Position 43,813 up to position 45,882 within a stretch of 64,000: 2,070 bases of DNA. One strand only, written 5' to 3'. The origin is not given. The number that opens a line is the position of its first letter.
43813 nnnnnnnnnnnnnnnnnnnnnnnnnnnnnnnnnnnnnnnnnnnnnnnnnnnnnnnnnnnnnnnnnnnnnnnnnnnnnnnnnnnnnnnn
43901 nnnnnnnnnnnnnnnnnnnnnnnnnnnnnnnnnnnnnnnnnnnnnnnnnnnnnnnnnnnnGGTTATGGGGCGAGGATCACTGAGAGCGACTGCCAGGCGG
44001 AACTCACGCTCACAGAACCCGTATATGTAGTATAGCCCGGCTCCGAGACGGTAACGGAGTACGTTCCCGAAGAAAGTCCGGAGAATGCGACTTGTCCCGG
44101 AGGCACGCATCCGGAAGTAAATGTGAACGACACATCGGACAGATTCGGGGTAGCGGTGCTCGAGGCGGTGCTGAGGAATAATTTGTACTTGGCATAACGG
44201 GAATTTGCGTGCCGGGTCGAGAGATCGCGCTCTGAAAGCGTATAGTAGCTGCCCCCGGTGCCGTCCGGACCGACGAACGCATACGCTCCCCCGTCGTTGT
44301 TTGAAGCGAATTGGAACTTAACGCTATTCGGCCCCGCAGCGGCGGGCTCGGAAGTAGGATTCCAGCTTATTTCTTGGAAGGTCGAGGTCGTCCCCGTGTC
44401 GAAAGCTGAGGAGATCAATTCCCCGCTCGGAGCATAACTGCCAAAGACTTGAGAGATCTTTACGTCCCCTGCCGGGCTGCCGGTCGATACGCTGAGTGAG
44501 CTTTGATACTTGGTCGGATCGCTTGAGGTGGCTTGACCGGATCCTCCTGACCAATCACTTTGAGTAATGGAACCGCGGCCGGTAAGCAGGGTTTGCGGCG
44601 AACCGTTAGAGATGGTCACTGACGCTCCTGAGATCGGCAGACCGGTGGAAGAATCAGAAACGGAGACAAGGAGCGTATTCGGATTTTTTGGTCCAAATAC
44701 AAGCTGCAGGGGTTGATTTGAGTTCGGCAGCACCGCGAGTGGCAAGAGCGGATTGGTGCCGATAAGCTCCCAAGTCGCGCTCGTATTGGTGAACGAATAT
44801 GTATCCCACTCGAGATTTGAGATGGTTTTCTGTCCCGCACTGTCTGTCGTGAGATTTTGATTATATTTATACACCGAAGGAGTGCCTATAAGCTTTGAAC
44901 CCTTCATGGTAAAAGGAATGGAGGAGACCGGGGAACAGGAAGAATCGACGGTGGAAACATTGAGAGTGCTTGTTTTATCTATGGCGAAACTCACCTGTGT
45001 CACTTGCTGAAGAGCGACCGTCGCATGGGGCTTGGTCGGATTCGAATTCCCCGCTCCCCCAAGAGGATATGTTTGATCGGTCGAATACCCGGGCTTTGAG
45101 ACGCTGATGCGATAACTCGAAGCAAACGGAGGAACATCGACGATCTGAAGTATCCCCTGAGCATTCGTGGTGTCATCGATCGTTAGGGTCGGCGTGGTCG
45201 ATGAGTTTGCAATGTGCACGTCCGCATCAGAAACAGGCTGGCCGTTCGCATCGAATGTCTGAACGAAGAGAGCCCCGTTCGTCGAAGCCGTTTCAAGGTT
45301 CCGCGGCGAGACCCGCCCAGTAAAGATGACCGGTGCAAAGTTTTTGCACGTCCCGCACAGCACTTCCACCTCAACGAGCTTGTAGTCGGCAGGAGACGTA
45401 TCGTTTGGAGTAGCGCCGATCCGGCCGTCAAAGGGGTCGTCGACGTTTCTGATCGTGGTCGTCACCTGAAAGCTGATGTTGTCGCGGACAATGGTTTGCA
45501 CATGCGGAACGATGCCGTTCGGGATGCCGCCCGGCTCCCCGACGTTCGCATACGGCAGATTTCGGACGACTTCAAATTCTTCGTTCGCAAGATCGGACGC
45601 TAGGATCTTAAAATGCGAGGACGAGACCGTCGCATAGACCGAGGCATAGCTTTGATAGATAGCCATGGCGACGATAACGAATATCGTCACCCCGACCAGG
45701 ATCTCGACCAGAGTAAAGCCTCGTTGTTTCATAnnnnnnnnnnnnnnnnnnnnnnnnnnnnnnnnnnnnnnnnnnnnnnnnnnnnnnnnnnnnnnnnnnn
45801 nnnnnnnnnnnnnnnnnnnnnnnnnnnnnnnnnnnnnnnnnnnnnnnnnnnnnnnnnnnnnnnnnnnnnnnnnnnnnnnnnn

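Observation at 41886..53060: Type IV pilus locus with three divergent pilin-like genes, a metzincin lipoprotein and a 773-aa S/T-rich surface protein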

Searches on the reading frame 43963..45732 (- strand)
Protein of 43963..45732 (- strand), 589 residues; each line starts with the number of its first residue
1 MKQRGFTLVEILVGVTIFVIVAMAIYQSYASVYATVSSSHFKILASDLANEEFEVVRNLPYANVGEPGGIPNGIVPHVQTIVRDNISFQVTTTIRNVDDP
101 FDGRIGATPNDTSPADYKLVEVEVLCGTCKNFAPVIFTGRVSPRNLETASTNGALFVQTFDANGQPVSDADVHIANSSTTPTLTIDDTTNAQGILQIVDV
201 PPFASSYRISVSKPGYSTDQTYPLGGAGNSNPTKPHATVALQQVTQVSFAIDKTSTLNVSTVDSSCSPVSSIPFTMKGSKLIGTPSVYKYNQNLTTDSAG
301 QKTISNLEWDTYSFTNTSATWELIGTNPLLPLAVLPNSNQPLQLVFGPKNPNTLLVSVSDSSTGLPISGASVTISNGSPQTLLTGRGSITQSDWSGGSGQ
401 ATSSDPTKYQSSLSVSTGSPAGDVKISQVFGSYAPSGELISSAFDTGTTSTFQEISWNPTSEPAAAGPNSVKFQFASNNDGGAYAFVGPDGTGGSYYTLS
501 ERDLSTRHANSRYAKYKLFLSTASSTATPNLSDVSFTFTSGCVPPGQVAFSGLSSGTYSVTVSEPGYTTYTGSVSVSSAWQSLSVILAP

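Call 4: search_protein_families(library=pfam, proteins=[window:43963-45732:-], max_evalue=0.01)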
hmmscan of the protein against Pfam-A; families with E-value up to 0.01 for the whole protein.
window:43963-45732:- (589 aa): 7 families
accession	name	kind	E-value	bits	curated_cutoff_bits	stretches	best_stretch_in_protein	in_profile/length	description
PF13620.12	CarboxypepD_reg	-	5.3e-15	56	32.3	2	161-249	8-79/82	Carboxypeptidase regulatory-like domain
PF07963.17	N_methyl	-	1.1e-07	31.5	21.2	1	1-26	2-27/27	Prokaryotic N-terminal methylation motif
PF17802.7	SpaA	-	3.3e-06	27.6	23.1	0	259-320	5-62/91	Prealbumin-like fold domain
PF08308.17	PEGA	-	1.3e-05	25.4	20.8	1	551-577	30-56/71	PEGA domain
PF13715.12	CarbopepD_reg_2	-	0.00024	21.5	32.2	0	161-221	7-61/88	CarboxypepD_reg-like domain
PF11974.14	bMG3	-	0.00028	21.2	34.9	0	352-386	13-47/103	Bacterial alpha-2-macroglobulin MG3 domain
PF17789.7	MG4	-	0.0004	21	24.7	0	257-305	18-59/95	Macroglobulin domain MG4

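Call 5: search_protein_families(library=ncbifam, proteins=[window:43963-45732:-], max_evalue=0.01)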
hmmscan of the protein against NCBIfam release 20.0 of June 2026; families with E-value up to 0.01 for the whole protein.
window:43963-45732:- (589 aa): 3 families
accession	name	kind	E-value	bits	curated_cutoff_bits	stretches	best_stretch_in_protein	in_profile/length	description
TIGR02532.1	IV_pilin_GFxxxE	domain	2.8e-06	26.9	16.3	1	3-26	1-24/24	prepilin-type N-terminal cleavage/methylation domain-containing protein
TIGR01711.1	gspJ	equivalog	0.00026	20.9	64.85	1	4-35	1-32/192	type II secretion system minor pseudopilin GspJ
TIGR01707.1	gspI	equivalog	0.0003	21.2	44.35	1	5-51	1-47/101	type II secretion system minor pseudopilin GspI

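Call 8: find_homologous_proteins(query=window:43963-45732:-)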
Query window:43963-45732:- (589 aa): 2143 proteins with E <= 0.001 among 8000 candidates; the best 120 are listed.
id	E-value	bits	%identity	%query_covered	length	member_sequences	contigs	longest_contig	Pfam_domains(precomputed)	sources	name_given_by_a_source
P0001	0.0e+0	1283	100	100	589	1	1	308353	PF07963.18,PF08308.18,PF17802.8,PF13620.13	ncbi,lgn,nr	ncbi:MAG: hypothetical protein JWN89_542 [Parcubacteria group bacterium]|nr:hypothetical protein [Pa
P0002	3.1e-297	1005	76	100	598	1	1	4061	PF13715.13,PF08308.18,PF13620.13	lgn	-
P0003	2.7e-251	854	64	100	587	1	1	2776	PF13715.13,PF07963.18,PF08308.18,PF17802.8,PF13620.13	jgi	jgi:prepilin-type N-terminal cleavage/methylation domain-containing protein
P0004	7.9e-250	849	65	100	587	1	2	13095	PF07963.18,PF13620.13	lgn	-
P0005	1.0e-246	838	64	100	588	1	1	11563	PF07963.18,PF13620.13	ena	-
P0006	1.2e-245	835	64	99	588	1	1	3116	PF13715.13,PF17802.8,PF13620.13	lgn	-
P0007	1.3e-228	779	60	100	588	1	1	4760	PF07963.18,PF08308.18,PF17802.8,PF13620.13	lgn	-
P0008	1.7e-227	775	61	98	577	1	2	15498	PF13715.13,PF13620.13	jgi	-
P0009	7.7e-221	753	58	100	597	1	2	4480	PF13715.13,PF07963.18,PF08308.18,PF17802.8,PF13620.13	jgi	jgi:prepilin-type N-terminal cleavage/methylation domain-containing protein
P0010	1.2e-219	749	57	100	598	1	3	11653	PF13715.13,PF07963.18,PF17802.8,PF13620.13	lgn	-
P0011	1.0e-218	746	57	99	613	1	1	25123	PF13715.13,PF17802.8,PF13620.13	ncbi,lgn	-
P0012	5.2e-218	744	57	99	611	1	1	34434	PF17802.8,PF13620.13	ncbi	-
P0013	1.7e-217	742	56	99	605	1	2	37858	PF13715.13,PF07963.18,PF13620.13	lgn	-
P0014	9.2e-217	740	55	100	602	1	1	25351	PF13715.13,PF07963.18,PF17802.8,PF13620.13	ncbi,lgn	-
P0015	2.2e-216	738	56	100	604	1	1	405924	PF13715.13,PF07963.18,PF17802.8,PF13620.13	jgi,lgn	jgi:prepilin-type N-terminal cleavage/methylation domain-containing protein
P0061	2.8e-210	718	55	99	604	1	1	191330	PF13715.13,PF07963.18,PF17802.8,PF13620.13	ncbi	-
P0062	2.8e-210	718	54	99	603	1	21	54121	PF13715.13,PF17802.8,PF13620.13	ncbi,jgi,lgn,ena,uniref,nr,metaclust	ncbi:MAG: hypothetical protein A3H52_01990 [Candidatus Zambryskibacteria bacterium RIFCSPLOWO2_02_FU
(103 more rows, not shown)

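Call 10: find_encoding_contigs(protein=P0015, flank=10000, max_places=2)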
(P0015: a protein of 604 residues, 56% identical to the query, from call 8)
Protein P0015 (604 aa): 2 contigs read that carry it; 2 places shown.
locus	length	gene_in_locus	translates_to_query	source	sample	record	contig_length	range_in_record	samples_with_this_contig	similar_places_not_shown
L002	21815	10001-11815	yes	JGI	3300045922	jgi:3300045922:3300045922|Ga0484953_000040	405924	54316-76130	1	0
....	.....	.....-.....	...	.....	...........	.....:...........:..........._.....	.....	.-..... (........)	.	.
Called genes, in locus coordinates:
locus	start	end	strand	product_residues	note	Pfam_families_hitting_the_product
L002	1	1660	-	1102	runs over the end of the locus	PF02384:N6_Mtase (faint), PF20473:MmeI_Mtase (weak), PF07669:Eco57I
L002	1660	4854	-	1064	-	PF13091:PLDc_2, PF04851:ResIII (faint), PF00176:SNF2-rel_dom, PF22590:Cas3-like_C_2 (faint), PF00271:Helicase_C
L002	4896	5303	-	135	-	-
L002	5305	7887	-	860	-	PF02861:Clp_N, PF13191:AAA_16 (weak), PF23569:NBD_SMAX1, PF00004:AAA, PF17871:AAA_lid_9, PF07724:AAA_2, PF07728:AAA_5, PF10431:ClpB_D2-small, +9 more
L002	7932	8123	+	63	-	-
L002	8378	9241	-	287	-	-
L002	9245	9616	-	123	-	-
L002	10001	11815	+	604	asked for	PF07963:N_methyl (weak), PF17802:SpaA (faint), PF13620:CarboxypepD_reg, PF13715:CarbopepD_reg_2 (faint)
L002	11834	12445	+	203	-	PF07963:N_methyl (weak)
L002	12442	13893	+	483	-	-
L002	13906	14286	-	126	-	-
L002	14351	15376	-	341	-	-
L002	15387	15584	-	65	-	PF12844:HTH_19, PF13560:HTH_31 (weak), PF13443:HTH_26, PF01381:HTH_3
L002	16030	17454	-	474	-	PF13088:BNR_2 (faint)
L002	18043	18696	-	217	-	PF00156:Pribosyltran (weak)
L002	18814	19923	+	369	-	PF11104:PilM_2, PF06723:MreB_Mbl (faint), PF14450:FtsA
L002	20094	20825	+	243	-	-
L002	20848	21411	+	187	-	PF04350:PilO (faint)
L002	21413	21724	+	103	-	-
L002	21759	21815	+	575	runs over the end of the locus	PF05157:MshEN, PF00437:T2SSE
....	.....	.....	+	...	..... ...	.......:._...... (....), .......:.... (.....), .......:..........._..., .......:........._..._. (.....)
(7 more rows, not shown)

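Call 11: find_encoding_contigs(protein=P0062, flank=10000, max_places=2)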
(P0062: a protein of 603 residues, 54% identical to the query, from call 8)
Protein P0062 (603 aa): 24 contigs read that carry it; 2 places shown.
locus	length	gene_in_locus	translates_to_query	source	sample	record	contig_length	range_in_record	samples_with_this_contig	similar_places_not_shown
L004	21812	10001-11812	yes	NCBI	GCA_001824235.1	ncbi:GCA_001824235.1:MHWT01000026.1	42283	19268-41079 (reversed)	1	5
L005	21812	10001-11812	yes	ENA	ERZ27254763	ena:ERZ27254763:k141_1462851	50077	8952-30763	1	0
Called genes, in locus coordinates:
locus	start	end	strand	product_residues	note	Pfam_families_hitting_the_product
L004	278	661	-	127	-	PF22296:bAvd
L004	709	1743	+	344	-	PF00078:RVT_1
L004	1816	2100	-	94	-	-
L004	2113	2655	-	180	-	-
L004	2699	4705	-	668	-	PF03030:H_PPase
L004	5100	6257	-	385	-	PF08529:NusA_N, PF00575:S1, PF13184:KH_NusA_1st, PF07650:KH_2 (weak), PF26594:KH_NusA_2nd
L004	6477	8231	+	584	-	PF05157:MshEN, PF00437:T2SSE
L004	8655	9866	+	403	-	PF28597:T2SSF_N (weak), PF00482:T2SSF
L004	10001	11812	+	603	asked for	PF17802:SpaA (faint), PF13620:CarboxypepD_reg, PF13715:CarbopepD_reg_2 (faint)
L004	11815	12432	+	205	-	-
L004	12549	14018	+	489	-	-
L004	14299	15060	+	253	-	PF00121:TIM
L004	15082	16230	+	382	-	PF00162:PGK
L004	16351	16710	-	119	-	PF11969:DcpS_C, PF01230:HIT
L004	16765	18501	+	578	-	PF01368:DHH, PF02272:DHHA1 (weak), PF17768:RecJ_OB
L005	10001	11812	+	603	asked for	PF17802:SpaA (faint), PF13620:CarboxypepD_reg, PF13715:CarbopepD_reg_2 (faint)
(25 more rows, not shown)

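Call 12: find_encoding_contigs(protein=P0061, flank=10000, max_places=2)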
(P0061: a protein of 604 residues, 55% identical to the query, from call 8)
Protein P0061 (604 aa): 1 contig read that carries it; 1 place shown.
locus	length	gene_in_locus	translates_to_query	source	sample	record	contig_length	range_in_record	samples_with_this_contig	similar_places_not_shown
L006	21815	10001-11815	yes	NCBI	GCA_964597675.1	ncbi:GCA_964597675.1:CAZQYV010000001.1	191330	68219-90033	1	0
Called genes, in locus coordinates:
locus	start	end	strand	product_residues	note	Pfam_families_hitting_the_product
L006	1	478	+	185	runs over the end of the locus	PF10543:ORF6N, PF09669:Phage_pRha (faint)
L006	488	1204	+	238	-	PF20260:PUA_4 (weak), PF04452:Methyltrans_RNA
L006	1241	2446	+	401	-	-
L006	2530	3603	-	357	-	PF05697:Trigger_N, PF05698:Trigger_C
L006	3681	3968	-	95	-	-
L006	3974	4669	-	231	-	-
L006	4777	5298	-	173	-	PF00719:Pyrophosphatase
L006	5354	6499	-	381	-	PF08529:NusA_N, PF00575:S1, PF13184:KH_NusA_1st, PF26594:KH_NusA_2nd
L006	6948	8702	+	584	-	PF05157:MshEN, PF00437:T2SSE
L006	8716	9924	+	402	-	PF28597:T2SSF_N, PF00482:T2SSF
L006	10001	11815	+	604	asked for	PF07963:N_methyl, PF17802:SpaA (faint), PF13620:CarboxypepD_reg, PF13715:CarbopepD_reg_2 (faint)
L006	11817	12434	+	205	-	PF07963:N_methyl (weak)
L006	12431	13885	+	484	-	-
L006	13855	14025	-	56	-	-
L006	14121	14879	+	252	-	PF00121:TIM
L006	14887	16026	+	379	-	PF00162:PGK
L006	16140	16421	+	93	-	-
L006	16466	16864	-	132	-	PF11969:DcpS_C, PF01230:HIT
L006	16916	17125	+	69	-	PF02786:CPSase_L_D2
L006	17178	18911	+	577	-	PF01368:DHH, PF02272:DHHA1, PF17768:RecJ_OB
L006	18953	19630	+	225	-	PF00075:RNase_H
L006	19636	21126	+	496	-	PF13567:DUF4131, PF03772:Competence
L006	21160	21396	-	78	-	-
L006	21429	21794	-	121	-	PF01906:YbjQ_1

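Call 40: predict_structure(alignment_id=A2)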
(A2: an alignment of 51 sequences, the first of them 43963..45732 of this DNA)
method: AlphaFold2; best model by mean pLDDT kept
length: 589 residues; sequences in the alignment: 51
mean_pLDDT: 82.8   pTM: 0.60
mean pLDDT of the five models: 82.8, 81.0, 79.2, 75.5, 73.1
residues with pLDDT >= 90: 168; 70-90: 347; 50-70: 43; < 50: 31
segments of 3 or more residues with pLDDT < 50: 1-3, 99-115, 146-150, 229-231, 282-284
pLDDT, mean of each block of 10 residues (from residue 1): 61 85 88 84 89 87 77 86 90 72 44 60 89 87 57 80 81 85 85 82 84 88 64 74 82 89 90 85 56 91 87 84 88 83 88 89 86 91 84 74 68 83 85 90 88 88 81 93 90 90 87 93 89 87 85 91 93 88 89
secondary structure, 60 per line:
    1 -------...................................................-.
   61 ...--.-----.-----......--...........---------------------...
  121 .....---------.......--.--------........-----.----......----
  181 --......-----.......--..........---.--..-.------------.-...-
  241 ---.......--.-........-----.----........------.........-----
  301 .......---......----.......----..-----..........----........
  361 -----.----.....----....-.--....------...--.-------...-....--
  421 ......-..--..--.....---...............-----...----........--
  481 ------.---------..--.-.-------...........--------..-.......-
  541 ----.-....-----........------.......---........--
elements in order: H8-58 E78-83 E86-96 E118-125 E135-141 E153-160 E171-176 E183-188 E194-200 E203-212 E237-239 E244-250 E255-262 E273-280 E287-295 E301-307 E311-316 E321-327 E339-348 E353-360 E371-375 E380-383 E388-391 E411-413 E415-418 E421-426 E436-440 E444-458 E471-478 E511-521 E533-539 E547-550 E556-563 E570-576 E580-587

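Call 93: fold_search(model_id=the predicted structure, library=pdb)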
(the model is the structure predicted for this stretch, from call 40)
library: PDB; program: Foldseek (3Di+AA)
matches with E <= 10: 1183; with E <= 0.001: 73
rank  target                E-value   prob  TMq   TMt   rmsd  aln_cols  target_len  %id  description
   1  6fwv_B                1.9e-10  1.00  0.16  0.18  24.2       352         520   11  The Bacillus anthracis TIE protein (released 2018-08-08)
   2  6fwv_A                2.6e-10  1.00  0.16  0.18  24.6       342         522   11  The Bacillus anthracis TIE protein (released 2018-08-08)
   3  7vcn_B                1.8e-08  1.00  0.19  0.23  25.3       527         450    7  Crystal Structure of PitA fragment from pilus islet-2 of Streptococcus oralis with Tb-Xo4 (released 2022-07-13)
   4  7vcr_A                2.7e-08  1.00  0.18  0.22  26.6       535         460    8  Crystal Structure of PitA fragment from pilus islet-2 of Streptococcus oralis (released 2022-06-01)
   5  4oq1                  2.9e-08  1.00  0.15  0.25  20.1       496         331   10  Structure of the Streptococcal ancillary pilin (released 2014-04-23)
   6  7vcr_B                7.1e-08  1.00  0.19  0.23  25.5       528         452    8  Crystal Structure of PitA fragment from pilus islet-2 of Streptococcus oralis (released 2022-06-01)
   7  8f70                  7.4e-08  1.00  0.14  0.14  42.9       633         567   11  Identification of an Immunodominant region on a Group A Streptococcus T-antigen Reveals Temperature-Dependent Motion in  (released 2023-03-08)
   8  7w6b                  3.1e-07  1.00  0.19  0.15  26.6       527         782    8  Crystal Structure of PitA from pilus islet-2 of Streptococcus oralis (released 2022-06-01)
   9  6m3y                  1.3e-06  1.00  0.15  0.12  27.2       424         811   12  Crystal structure of pilus adhesin, SpaC from Lactobacillus rhamnosus GG - open conformation (released 2020-07-29)
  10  3kpt_B                1.4e-06  1.00  0.13  0.21  23.2       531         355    8  Crystal structure of BcpA, the major pilin subunit of Bacillus cereus (released 2009-11-24)
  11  5hts_E                1.5e-06  1.00  0.13  0.27  13.7       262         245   11  Crystal structure of shaft pilin spaA from Lactobacillus rhamnosus GG - D295N mutant (released 2016-07-20)
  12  3phs                  3.0e-06  1.00  0.17  0.35  10.0       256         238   12  Crystal Structure of GBS52, the minor pilin in gram-positive pathogen Streptococcus agalactiae (released 2010-11-17)
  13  5j4m_C                3.3e-06  1.00  0.13  0.26  12.6       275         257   13  Crystal structure of shaft pilin SpaA from Lactobacillus rhamnosus GG - E269A/D295N double mutant (released 2016-07-20)
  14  5hts_F                3.9e-06  1.00  0.13  0.28  13.8       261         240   11  Crystal structure of shaft pilin spaA from Lactobacillus rhamnosus GG - D295N mutant (released 2016-07-20)
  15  3rkp_A                4.6e-06  1.00  0.16  0.25  25.6       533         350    8  Crystal structure of BcpA*(D312A), the major pilin subunit of Bacillus cereus (released 2012-05-30)
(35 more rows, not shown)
